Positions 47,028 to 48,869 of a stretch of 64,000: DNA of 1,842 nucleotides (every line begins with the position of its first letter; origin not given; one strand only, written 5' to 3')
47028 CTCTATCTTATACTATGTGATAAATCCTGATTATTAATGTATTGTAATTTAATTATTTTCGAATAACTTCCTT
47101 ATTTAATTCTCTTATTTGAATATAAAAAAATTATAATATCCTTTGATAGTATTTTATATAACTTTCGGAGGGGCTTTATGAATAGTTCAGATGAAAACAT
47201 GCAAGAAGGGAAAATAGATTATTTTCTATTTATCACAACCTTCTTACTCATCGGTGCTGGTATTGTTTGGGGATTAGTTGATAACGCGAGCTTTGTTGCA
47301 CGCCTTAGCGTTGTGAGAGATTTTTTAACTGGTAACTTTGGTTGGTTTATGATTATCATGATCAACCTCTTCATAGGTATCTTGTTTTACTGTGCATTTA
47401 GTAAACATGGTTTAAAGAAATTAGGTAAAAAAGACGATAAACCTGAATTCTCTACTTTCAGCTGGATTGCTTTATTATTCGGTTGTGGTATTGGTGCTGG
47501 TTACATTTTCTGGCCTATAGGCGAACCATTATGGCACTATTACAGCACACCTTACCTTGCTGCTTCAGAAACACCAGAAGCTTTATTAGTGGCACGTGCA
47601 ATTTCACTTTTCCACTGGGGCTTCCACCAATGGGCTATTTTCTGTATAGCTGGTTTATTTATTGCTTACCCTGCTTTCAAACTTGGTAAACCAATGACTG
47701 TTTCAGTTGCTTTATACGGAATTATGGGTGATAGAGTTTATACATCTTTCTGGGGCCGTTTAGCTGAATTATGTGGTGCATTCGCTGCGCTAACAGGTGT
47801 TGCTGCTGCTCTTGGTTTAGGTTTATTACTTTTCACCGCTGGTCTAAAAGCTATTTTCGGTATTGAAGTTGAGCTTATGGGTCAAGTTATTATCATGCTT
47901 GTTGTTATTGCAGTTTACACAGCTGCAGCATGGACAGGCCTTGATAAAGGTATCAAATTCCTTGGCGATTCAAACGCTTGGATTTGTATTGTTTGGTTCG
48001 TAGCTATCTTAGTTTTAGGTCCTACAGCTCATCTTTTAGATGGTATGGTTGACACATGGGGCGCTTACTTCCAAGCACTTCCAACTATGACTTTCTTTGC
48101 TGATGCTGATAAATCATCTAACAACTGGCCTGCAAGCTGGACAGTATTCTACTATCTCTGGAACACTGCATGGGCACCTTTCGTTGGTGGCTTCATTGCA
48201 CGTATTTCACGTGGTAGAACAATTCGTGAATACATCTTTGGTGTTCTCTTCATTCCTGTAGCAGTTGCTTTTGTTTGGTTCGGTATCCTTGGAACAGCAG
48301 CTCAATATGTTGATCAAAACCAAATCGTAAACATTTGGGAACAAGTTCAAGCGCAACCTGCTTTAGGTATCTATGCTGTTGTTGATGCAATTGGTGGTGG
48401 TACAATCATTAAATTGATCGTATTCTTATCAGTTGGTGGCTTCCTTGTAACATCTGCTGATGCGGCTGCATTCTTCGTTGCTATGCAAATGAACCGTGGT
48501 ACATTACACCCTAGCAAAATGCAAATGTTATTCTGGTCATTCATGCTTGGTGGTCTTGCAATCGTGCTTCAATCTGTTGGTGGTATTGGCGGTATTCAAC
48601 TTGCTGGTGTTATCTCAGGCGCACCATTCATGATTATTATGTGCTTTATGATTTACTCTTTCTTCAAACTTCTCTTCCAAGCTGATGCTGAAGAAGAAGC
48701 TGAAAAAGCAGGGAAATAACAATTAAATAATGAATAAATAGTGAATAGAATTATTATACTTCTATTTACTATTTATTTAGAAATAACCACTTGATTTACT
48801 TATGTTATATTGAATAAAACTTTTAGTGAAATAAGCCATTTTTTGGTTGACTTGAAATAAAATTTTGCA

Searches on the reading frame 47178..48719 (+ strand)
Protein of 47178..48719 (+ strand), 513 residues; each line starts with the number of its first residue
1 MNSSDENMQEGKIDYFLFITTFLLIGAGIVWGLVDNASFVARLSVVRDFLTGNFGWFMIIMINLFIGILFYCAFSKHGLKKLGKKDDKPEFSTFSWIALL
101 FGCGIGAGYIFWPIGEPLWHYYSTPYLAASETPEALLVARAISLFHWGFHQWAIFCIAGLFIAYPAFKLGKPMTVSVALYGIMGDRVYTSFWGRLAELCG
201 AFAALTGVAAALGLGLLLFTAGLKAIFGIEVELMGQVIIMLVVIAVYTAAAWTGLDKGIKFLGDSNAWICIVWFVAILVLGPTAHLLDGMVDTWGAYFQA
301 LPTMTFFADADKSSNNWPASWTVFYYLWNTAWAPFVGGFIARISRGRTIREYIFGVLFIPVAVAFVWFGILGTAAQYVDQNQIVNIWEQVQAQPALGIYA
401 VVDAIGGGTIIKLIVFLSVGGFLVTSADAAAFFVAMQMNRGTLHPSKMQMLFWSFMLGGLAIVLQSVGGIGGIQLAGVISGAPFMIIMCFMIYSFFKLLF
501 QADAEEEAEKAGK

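Call 3: search_protein_families(library=pfam, proteins=[window:47178-48719:+], max_evalue=0.01)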
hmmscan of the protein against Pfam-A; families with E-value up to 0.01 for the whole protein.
window:47178-48719:+ (513 aa): 1 family
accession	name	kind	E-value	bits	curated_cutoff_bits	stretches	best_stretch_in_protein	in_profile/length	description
PF02028.23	BCCT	-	1.6e-142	475.9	27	1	18-499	2-482/485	BCCT, betaine/carnitine/choline family transporter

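Call 4: search_protein_families(library=ncbifam, proteins=[window:47178-48719:+], max_evalue=0.01)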
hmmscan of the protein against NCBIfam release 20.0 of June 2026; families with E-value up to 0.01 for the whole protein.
window:47178-48719:+ (513 aa): 5 families
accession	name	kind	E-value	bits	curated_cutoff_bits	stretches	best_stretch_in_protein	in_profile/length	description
NF047988.1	betaine_BCCT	equivalog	2.8e-130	435.1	650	1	18-499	3-481/483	glycine betaine uptake BCCT transporter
TIGR00842.1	bcct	subfamily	1.2e-112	376.9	407.55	1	55-499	1-449/452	BCCT family transporter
NF007399.1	PRK09928.1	subfamily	2e-86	290.5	695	1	5-507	3-506/675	choline BCCT transporter BetT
NF002887.1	PRK03356.1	equivalog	6.9e-68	229.5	541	1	9-497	5-494/497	L-carnitine/gamma-butyrobetaine antiporter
NF007412.0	PRK09950.1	equivalog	4e-62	210.5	647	1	29-503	23-500/536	BCCT family transporter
